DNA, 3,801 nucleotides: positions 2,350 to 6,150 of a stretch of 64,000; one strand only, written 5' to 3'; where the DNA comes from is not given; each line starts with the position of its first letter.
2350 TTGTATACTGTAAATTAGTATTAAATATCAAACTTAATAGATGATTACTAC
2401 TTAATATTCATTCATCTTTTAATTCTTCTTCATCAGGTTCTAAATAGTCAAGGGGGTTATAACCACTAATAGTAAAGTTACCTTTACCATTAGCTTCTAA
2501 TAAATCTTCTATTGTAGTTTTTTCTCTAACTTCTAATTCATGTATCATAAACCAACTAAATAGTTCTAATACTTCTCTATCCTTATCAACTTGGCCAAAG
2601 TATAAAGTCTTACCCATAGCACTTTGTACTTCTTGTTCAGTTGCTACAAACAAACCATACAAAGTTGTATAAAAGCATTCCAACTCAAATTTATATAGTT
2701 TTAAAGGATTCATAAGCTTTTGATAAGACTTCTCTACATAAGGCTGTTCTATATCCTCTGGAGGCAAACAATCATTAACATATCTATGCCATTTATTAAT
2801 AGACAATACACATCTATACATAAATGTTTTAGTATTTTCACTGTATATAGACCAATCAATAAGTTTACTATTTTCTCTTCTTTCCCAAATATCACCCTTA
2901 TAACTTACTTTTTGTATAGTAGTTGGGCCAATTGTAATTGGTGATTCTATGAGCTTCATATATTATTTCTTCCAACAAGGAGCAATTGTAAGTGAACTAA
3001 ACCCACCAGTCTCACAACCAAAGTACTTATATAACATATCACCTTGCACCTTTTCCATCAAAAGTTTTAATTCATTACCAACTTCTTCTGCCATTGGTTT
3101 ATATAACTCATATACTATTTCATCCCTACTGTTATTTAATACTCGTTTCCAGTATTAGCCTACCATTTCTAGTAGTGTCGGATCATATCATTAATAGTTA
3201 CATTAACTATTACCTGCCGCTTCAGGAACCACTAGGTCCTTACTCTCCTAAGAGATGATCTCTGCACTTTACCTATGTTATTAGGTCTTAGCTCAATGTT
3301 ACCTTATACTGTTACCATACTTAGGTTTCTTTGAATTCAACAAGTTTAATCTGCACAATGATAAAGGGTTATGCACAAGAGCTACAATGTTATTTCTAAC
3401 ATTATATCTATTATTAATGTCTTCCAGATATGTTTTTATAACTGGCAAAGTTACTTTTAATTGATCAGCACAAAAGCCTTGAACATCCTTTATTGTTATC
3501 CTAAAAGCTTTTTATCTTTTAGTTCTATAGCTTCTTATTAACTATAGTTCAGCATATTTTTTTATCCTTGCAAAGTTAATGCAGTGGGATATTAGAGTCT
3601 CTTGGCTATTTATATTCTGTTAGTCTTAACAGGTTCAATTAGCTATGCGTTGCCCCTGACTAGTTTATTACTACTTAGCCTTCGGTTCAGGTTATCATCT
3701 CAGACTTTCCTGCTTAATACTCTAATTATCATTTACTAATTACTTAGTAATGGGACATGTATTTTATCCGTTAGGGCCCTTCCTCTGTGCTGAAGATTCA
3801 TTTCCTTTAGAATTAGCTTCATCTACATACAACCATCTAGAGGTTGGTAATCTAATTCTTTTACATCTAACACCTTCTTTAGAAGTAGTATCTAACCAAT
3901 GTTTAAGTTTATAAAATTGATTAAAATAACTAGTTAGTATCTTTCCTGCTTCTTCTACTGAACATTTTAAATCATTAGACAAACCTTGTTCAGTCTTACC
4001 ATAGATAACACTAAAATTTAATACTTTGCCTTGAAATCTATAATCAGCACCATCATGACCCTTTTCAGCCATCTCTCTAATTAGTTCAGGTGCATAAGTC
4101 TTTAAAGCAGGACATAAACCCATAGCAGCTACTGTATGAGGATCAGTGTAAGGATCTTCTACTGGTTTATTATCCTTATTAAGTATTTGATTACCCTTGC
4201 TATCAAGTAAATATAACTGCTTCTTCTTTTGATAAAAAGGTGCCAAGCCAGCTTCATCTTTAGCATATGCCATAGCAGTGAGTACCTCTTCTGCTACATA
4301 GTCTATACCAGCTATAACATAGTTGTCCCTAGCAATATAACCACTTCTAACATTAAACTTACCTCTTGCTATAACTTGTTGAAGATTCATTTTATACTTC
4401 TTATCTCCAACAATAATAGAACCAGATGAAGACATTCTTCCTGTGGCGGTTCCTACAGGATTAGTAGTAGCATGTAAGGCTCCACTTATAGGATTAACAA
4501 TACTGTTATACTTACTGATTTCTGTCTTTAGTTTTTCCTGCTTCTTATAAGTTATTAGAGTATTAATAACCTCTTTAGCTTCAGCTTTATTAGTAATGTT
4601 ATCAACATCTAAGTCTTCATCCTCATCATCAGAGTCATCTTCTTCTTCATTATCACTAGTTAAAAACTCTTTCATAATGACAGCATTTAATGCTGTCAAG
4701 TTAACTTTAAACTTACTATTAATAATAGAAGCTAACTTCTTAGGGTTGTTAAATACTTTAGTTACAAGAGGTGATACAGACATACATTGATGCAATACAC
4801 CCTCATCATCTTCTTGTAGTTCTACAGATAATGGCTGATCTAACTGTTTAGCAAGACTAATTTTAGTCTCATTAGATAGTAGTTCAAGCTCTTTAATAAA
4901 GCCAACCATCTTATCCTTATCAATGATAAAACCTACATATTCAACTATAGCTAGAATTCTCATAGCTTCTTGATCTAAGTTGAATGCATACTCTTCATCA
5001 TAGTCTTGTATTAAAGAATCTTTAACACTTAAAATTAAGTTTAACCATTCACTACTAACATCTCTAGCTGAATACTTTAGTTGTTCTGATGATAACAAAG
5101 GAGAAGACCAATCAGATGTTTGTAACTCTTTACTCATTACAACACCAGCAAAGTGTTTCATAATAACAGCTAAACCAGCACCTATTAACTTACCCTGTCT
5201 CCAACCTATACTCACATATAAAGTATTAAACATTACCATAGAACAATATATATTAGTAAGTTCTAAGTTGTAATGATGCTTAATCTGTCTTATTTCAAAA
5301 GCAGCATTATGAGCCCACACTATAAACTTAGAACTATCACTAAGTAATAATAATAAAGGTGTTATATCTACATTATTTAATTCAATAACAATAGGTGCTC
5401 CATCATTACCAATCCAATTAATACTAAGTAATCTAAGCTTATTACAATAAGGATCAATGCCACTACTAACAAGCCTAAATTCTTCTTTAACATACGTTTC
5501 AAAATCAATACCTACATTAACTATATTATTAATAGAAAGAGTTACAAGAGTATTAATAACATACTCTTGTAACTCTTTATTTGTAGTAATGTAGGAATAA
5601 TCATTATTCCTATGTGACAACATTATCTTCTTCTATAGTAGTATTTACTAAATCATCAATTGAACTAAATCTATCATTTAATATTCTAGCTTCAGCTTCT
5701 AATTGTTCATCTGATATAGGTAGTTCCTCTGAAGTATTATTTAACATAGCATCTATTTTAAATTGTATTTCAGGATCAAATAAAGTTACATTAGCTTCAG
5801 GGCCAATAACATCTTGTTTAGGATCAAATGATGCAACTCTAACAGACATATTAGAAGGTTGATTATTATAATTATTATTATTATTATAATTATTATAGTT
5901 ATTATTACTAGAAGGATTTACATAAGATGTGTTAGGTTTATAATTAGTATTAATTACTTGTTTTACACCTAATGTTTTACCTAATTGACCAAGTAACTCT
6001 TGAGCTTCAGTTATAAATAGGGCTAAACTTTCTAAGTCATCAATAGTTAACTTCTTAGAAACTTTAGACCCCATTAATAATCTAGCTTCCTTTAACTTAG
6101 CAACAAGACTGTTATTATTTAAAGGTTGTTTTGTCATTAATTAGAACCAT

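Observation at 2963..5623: Family-A DNA polymerase gene split into three exons by two small ORF-less group-I-like introns flanking a 129-nt micro-exon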

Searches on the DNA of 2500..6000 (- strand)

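Call 3: search_rna_families(source=window, start=2500, end=6000, threshold=evalue, max_evalue=1, show_alignments=4)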
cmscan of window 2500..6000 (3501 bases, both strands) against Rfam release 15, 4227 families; matches with E-value up to 1: 0.
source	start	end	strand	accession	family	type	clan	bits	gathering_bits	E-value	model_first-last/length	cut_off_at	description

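Call 50: search_rna_families(source=window, start=3100, end=3800, threshold=evalue, max_evalue=10, show_alignments=2)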
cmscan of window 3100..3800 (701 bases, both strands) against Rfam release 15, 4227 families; matches with E-value up to 10: 6.
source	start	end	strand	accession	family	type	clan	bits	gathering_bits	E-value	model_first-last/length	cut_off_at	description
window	3159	3401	-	RF00028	Intron_gpI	Intron;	-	62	50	2.9e-15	1-253/253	no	Group I catalytic intron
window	3269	3371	+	RF01609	ceN103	Gene; snRNA; snoRNA; CD-box;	-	19.6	55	3.6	1-109/109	no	Caenorhabditis snoRNA ceN103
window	3464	3545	+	RF02706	TeloSII_ncR30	Gene; sRNA;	-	18.8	86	0.062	1-226/226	no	TeloSII non coding RNA 30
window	3481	3510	-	RF00180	REN-SRE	Cis-reg;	-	12.9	41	2.9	1-37/37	no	Renin stability regulatory element (REN-SRE)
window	3584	3618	-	RF03065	IS605-orfB-I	Gene; sRNA;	-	12.6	94.2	4.9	9-43/214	no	IS605-orfB-I RNA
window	3673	3736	-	RF01134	sR30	Gene; snRNA; snoRNA; CD-box;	-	10.9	38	5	1-57/57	no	Small nucleolar RNA sR30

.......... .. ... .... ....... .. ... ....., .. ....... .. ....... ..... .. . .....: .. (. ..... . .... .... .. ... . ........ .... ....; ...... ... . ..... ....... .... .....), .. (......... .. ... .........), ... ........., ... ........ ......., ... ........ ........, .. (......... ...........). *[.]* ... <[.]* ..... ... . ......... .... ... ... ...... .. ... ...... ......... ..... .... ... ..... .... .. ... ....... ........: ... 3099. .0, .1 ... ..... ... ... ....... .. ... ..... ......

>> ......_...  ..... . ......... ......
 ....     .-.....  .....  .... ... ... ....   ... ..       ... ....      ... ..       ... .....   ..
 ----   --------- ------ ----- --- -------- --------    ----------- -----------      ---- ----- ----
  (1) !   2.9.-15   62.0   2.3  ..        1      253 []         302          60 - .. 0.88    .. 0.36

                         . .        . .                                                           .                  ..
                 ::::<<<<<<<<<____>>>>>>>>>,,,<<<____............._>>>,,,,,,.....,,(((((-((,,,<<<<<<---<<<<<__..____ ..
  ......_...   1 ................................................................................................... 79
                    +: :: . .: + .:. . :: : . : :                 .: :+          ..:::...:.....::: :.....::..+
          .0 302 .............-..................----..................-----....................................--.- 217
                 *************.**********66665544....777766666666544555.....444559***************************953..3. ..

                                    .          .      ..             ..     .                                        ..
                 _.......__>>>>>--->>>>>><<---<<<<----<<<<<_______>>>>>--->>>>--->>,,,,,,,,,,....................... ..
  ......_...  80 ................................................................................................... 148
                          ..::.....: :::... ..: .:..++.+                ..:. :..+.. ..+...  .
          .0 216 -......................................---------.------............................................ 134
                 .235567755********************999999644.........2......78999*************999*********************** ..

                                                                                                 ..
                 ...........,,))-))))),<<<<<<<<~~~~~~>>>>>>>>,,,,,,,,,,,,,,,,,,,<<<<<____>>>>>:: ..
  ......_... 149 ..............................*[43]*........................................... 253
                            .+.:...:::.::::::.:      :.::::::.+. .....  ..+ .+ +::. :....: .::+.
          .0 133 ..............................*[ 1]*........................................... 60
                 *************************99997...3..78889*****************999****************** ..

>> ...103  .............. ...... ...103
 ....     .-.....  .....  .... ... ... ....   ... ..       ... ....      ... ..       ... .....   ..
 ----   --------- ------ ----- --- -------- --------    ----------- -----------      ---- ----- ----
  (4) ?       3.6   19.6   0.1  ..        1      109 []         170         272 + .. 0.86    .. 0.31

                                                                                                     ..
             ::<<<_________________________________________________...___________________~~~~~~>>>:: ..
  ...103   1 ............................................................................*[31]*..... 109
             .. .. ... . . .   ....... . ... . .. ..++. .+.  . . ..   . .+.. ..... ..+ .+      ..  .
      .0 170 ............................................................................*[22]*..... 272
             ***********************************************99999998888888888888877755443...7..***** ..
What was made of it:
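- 3159..3401 (-): Match to Rfam RF00028 Intron_gpI (P1 through P9 of intron 2, starting in exon 2). 62.0 bits (gathering score 50), E 2.9e-15, model positions 1-253 of 253 (call 50).
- Closest known: Rfam RF00028 Intron_gpI. Same: Intron 2 matches over the full model length above the gathering score (62.0 against 50; call 50).
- Intron 2 matches RF00028 at 62.0 bits, above the gathering score of 50 (call 50).
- Tried and rejected: This turned out to be a filter artefact (call 50).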

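Call 55: search_dna_similar(query=window:3487-3765:-, collection=phages, mode=distant, max_rows=40, max_evalue=0.001)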
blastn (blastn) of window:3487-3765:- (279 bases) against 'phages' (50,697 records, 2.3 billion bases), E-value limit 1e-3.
Records with a match: 25; places in all: 26; records where one place covers at least 80% of the query: 1.
Best place of each record, by identity: 80-90% 10; 60-80% 15.
By first word of the organism name: Clostridioides 5; Staphylococcus 4; Bacteriophage 3; uncultured 3; Aeromonas 2; Clostridium 2; bajarodcaudo 2; Bacillus 1; Listeria 1; Peptoclostridium 1; and 1 more.
By host as written in the record: - 9; Clostridium difficile 2; Clostridioides difficile 2; Homo sapiens 2; Bacillus pumilus 1; Aeromonas caviae 1; Listeria innocua ATCC 51742 1; Peptoclostridium difficile strain DSM1296 1; and 6 more.
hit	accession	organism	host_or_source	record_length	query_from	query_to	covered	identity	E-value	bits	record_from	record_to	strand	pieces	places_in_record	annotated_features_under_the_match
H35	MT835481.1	Bacteriophage sp.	human fecal samples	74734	12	273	94%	67.0%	4e-5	54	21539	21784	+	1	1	record has no annotation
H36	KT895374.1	Bacillus phage vB_BpuM-BpSp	Bacillus pumilus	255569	46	156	40%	74.6%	8e-8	64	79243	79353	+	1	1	none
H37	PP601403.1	Aeromonas phage ACP1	Aeromonas caviae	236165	70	167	35%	73.7%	1e-4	52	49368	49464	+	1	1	none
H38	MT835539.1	Bacteriophage sp.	human fecal samples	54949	200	275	27%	84.2%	2e-14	84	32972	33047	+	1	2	record has no annotation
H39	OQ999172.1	Listeria phage LIS04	Listeria innocua ATCC 51742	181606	48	123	27%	84.2%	3e-13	81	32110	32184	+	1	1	endonuclease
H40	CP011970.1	Peptoclostridium phage phiCDIF1296T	Peptoclostridium difficile strain ...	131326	200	273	27%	84.2%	5e-10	70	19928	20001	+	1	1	none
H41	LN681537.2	Clostridium phage phiCD211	Clostridium difficile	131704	200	273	27%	84.2%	5e-10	70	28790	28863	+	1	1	none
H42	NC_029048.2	Clostridium phage phiCD211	Clostridium difficile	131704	200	273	27%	84.2%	5e-10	70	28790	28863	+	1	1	none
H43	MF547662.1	Clostridioides phage LIBA6276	Clostridioides difficile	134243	200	274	27%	80.0%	2e-9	69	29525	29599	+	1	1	none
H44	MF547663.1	Clostridioides phage LIBA2945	Clostridioides difficile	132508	200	274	27%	80.0%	2e-9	69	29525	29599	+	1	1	none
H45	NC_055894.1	uncultured phage cr6_1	human feces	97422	197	273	28%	76.6%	1e-4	52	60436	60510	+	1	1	none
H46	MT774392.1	uncultured phage cr128_1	human feces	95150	198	272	27%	77.6%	4e-5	55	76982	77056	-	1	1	none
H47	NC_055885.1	uncultured phage cr128_1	human feces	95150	198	272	27%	77.6%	4e-5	55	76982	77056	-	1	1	none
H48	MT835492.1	Bacteriophage sp.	human fecal samples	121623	204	272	25%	84.1%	1e-11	76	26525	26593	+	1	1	record has no annotation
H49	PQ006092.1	bajarodcaudo virus 1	Chaetodipus spinatus feces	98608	198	272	27%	76.3%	5e-4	50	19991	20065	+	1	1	none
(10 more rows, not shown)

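Call 56: search_dna_similar(query=window:3125-3370:-, collection=phages, mode=distant, max_rows=30, max_evalue=0.01)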
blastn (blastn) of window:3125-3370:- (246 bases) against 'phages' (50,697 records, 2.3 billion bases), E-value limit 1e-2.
No match.
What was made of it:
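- Tried and rejected: blastn of intron 2 against cultured phages found no match (call 56).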
